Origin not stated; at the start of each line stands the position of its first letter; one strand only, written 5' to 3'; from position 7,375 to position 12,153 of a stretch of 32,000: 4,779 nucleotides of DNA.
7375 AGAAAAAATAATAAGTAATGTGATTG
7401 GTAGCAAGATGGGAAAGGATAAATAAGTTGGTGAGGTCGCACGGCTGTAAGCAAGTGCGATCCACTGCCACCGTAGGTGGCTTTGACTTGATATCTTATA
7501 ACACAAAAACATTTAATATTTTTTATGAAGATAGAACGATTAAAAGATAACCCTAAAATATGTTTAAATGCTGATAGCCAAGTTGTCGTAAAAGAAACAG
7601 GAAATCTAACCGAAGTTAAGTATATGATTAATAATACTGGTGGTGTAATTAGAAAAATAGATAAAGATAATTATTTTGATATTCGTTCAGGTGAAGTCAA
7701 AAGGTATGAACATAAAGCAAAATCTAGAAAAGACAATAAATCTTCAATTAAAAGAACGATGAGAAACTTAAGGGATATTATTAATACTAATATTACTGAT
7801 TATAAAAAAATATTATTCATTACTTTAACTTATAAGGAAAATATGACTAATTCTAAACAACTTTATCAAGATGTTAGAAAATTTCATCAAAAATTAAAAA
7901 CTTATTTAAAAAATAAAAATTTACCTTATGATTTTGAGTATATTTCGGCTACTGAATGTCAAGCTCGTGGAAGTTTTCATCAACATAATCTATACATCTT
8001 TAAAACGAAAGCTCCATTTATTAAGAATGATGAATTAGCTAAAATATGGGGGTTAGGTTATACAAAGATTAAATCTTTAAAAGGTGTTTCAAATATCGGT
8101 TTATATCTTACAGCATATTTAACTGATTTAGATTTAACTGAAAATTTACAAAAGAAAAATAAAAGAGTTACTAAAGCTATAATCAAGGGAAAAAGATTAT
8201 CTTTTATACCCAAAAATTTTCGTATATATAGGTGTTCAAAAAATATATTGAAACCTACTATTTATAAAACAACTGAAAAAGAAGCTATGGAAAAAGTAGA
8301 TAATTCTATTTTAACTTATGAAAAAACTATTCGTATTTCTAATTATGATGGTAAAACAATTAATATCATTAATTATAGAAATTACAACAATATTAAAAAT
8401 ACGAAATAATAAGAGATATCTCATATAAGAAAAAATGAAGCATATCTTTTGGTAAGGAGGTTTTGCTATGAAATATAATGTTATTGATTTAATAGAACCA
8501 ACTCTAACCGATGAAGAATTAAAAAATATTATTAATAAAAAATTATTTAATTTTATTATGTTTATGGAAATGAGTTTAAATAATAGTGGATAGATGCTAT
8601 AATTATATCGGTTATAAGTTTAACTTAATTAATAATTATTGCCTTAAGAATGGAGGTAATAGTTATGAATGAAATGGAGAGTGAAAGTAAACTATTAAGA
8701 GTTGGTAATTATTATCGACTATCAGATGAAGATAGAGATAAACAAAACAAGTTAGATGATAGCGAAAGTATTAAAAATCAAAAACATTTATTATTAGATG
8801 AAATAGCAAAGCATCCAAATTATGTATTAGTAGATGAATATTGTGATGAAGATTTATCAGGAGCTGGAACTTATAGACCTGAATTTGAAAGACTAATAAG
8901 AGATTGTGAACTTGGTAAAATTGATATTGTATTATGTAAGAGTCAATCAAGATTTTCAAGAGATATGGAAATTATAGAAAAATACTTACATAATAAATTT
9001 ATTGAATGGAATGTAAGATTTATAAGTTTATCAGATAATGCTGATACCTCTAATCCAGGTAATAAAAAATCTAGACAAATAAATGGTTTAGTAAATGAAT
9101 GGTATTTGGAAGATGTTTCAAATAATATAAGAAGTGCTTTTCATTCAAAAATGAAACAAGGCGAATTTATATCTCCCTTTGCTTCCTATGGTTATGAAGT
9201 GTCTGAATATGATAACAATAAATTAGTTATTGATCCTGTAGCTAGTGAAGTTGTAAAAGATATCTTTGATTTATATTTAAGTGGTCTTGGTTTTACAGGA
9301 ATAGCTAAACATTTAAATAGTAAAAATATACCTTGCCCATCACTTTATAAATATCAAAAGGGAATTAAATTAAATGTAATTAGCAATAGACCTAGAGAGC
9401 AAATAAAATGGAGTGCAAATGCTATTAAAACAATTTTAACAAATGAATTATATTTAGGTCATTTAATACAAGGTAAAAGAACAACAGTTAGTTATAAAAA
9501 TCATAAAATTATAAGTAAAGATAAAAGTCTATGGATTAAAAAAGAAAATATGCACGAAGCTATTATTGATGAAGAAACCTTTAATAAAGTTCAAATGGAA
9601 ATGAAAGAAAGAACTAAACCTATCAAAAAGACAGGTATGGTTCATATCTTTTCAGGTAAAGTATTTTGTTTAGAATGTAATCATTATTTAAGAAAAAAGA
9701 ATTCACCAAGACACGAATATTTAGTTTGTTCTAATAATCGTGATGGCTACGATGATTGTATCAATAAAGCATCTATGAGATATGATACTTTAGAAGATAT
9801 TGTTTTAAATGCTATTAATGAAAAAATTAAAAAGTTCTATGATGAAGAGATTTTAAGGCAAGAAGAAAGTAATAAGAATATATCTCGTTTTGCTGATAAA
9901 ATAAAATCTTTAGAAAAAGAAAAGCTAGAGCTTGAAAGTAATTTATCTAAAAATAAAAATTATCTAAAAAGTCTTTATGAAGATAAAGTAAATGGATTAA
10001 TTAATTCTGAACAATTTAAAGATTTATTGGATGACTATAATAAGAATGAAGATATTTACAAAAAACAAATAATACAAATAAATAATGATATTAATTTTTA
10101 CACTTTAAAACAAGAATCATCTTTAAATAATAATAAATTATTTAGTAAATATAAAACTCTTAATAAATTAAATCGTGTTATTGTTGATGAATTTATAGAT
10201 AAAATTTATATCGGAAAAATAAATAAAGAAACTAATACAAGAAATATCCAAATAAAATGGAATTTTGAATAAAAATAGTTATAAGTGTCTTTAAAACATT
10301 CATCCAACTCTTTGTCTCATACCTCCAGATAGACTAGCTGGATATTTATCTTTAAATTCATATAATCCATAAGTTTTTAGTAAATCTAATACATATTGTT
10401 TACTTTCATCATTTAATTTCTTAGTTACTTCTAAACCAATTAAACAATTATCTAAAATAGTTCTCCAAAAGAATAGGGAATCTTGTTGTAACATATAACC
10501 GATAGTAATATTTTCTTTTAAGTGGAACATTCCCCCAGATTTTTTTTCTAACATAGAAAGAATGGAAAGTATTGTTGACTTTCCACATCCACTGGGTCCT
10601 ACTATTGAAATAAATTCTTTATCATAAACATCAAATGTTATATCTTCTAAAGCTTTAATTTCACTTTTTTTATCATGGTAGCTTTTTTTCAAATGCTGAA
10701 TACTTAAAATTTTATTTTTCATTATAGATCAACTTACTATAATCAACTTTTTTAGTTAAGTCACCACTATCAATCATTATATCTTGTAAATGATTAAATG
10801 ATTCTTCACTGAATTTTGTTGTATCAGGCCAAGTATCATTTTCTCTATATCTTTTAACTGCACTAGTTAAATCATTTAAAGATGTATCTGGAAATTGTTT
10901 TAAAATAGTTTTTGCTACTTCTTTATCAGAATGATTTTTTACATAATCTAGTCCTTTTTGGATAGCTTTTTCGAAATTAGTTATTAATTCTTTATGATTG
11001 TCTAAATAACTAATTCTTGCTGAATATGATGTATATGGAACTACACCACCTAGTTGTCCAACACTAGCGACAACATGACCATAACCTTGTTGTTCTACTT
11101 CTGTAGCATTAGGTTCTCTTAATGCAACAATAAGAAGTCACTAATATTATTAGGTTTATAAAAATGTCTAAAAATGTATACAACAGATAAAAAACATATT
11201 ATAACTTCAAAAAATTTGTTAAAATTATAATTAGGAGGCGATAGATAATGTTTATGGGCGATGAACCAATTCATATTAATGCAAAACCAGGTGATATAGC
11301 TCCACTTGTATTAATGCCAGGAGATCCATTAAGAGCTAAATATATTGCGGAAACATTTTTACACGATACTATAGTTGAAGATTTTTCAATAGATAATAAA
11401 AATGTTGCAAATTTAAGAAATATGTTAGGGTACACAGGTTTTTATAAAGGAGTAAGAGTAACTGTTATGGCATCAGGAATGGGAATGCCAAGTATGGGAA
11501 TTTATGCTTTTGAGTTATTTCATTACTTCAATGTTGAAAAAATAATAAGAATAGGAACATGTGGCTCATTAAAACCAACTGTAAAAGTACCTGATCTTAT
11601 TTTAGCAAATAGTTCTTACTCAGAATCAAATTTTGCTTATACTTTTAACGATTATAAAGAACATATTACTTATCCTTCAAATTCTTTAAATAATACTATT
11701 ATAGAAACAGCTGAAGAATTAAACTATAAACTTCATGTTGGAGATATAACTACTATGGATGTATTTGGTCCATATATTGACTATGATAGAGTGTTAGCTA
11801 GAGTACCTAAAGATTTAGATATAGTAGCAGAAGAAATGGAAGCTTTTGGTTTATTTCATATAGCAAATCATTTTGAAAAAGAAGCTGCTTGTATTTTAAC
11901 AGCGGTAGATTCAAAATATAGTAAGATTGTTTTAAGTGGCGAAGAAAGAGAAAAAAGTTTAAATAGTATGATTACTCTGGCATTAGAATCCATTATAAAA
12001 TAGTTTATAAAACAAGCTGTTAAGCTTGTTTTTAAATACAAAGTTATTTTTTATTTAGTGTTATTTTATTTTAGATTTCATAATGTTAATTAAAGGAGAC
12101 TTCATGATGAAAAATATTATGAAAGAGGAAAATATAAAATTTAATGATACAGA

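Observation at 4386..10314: A 5.9-kb serine-recombinase element sits inside the LSGG-signature codons of an ABC ATPase gene, and both att junctions are readable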

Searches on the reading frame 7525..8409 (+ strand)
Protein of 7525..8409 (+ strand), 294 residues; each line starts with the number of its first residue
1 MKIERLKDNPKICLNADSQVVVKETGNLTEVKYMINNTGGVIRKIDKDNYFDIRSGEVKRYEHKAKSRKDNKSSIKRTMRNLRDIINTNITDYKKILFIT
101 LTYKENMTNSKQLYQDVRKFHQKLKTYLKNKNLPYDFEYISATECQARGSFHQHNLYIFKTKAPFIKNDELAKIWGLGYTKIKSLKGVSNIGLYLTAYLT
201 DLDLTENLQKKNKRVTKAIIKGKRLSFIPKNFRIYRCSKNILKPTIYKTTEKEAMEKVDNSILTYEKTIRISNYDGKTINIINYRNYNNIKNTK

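Call 6: search_protein_families(library=pfam, proteins=[window:7525-8409:+], max_evalue=0.01)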
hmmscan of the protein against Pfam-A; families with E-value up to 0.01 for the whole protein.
window:7525-8409:+ (294 aa): 2 families
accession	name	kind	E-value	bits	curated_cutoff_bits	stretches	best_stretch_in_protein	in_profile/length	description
PF23343.2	REP_ORF2-G2P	-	3.5e-17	62.9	27.8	1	97-201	2-97/99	Replication-associated protein ORF2/G2P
PF01446.23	Rep_1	-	0.00036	20.5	33.2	1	68-160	21-121/253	Replication protein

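Call 7: search_protein_families(library=ncbifam, proteins=[window:7525-8409:+], max_evalue=0.01)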
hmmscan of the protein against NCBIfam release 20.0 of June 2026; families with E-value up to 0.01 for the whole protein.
window:7525-8409:+ (294 aa): 0 families

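Call 20: search_protein_families(library=phrogs, proteins=[window:7525-8409:+], max_evalue=0.01)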
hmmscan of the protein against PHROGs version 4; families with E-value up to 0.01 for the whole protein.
window:7525-8409:+ (294 aa): 2 families
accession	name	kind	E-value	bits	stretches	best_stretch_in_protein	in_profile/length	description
phrog_3419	-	DNA, RNA and nucleotide metabolism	1.4e-14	55.3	1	62-251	73-239/289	rolling circle DNA replication initiation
phrog_3584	-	DNA, RNA and nucleotide metabolism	3.1e-11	44.2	1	56-258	31-209/265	replication initiation protein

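Call 21: search_solved_structures(query=window:7525-8409:+, max_evalue=1)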
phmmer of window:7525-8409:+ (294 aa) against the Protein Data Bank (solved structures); distinct sequences matched with E-value up to 1: 0.

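Call 51: search_dna_similar(query=window:7525-8409:+, collection=plasmids, mode=protein, max_rows=12, max_evalue=0.001)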
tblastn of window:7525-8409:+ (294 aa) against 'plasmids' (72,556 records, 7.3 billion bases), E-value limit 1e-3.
Records with a match: 88; places in all: 92; records where one place covers at least 80% of the query: 17.
Best place of each record, by identity: <60% 88.
By first word of the organism name: Enterococcus 48; uncultured 7; Limosilactobacillus 6; Clostridium 4; Staphylococcus 3; Fusobacterium 3; Brevibacillus 3; Lactobacillus 2; Geobacillus 2; Bacillus 2; and 8 more.
By predicted mobility (MOB-suite, as given by PLSDB): non-mobilizable 59; conjugative 27; mobilizable 2.
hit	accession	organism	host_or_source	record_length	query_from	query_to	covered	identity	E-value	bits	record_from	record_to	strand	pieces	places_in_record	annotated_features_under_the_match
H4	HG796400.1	uncultured bacterium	-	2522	1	273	93%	37.5%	3e-44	167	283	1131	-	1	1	CDS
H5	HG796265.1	uncultured bacterium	-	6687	1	271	92%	37.8%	7e-37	146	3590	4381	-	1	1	CDS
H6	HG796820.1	uncultured bacterium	-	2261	1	273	93%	36.6%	6e-43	162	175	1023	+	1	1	CDS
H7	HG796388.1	uncultured bacterium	-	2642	1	273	93%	35.5%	2e-40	156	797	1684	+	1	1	CDS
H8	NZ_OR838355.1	Anoxybacillus gonensis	-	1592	12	275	90%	36.5%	2e-33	134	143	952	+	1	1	none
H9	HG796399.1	uncultured bacterium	-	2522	19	273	87%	35.8%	1e-39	154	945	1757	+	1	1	CDS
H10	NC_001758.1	Ruminococcus flavefaciens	-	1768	25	276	86%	36.0%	1e-35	141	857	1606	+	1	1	hypothetical protein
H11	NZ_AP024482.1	Caldicellulosiruptor diazotrophicus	-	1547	29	246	74%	39.9%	5e-35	138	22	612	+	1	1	none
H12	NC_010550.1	Exiguobacterium sibiricum 255-15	-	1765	14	245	79%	37.3%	1e-30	127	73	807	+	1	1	hypothetical protein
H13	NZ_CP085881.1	Lysinibacillus sp. CD3-6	cell culture,Brassica juncea rhizosphere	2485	5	258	86%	33.8%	4e-30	126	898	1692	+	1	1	hypothetical protein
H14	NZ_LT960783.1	Latilactobacillus sakei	French dry-type pork sausage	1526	2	273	93%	31.5%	2e-23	106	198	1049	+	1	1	hypothetical protein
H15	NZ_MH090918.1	Staphylococcus epidermidis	animal farm, personnel hands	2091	26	273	84%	34.5%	3e-26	115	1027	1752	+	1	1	replicative protein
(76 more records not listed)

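Call 52: search_dna_similar(query=window:7525-8409:+, collection=phages, mode=protein, max_rows=12, max_evalue=0.001)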
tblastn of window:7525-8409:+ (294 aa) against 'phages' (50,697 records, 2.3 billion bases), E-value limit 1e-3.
Records with a match: 7; places in all: 7; records where one place covers at least 80% of the query: 0.
Best place of each record, by identity: <60% 7.
By first word of the organism name: Clostridium 4; bajarodino 3.
By host as written in the record: - 3; Clostridium perfringens strain S63 2; Clostridium perfringens SM101 2.
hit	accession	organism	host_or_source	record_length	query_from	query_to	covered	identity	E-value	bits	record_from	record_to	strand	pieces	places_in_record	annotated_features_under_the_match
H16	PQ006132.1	bajarodino virus 9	Neotoma bryanti feces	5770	42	264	76%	32.4%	2e-24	108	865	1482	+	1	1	replication initiator protein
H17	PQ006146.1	bajarodino virus 9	Neotoma bryanti feces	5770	42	264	76%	32.4%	2e-24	108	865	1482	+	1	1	replication initiator protein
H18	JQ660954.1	Clostridium phage PhiS63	Clostridium perfringens strain S63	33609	43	187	49%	29.0%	3e-4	48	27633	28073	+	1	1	gp31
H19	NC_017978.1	Clostridium phage PhiS63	Clostridium perfringens strain S63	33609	43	187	49%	29.0%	3e-4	48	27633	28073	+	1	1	replication initiation protein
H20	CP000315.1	Clostridium phage phiSM101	Clostridium perfringens SM101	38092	63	178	39%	32.8%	3e-4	48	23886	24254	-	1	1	hypothetical protein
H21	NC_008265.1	Clostridium phage phiSM101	Clostridium perfringens SM101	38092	63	178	39%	32.8%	3e-4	48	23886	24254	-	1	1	replication initiation protein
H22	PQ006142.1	bajarodino virus 41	Neotoma bryanti feces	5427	98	192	32%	33.7%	1e-7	59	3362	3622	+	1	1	replication initiator protein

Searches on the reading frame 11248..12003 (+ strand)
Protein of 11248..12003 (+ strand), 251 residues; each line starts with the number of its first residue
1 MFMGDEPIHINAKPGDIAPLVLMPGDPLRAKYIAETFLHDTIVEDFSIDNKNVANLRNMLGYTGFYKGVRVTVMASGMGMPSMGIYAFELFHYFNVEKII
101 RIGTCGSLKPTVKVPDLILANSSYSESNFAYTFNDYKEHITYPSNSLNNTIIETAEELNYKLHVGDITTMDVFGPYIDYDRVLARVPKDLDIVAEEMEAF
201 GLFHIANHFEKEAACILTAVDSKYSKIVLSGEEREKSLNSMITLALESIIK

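Call 83: search_protein_families(library=pfam, proteins=[window:11248-12003:+], max_evalue=0.0001)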
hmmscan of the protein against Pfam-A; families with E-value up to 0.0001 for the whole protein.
window:11248-12003:+ (251 aa): 1 family
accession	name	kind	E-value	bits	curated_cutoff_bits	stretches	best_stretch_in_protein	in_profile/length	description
PF01048.26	PNP_UDP_1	-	5.5e-31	108.2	25.1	1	20-222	2-199/233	Phosphorylase superfamily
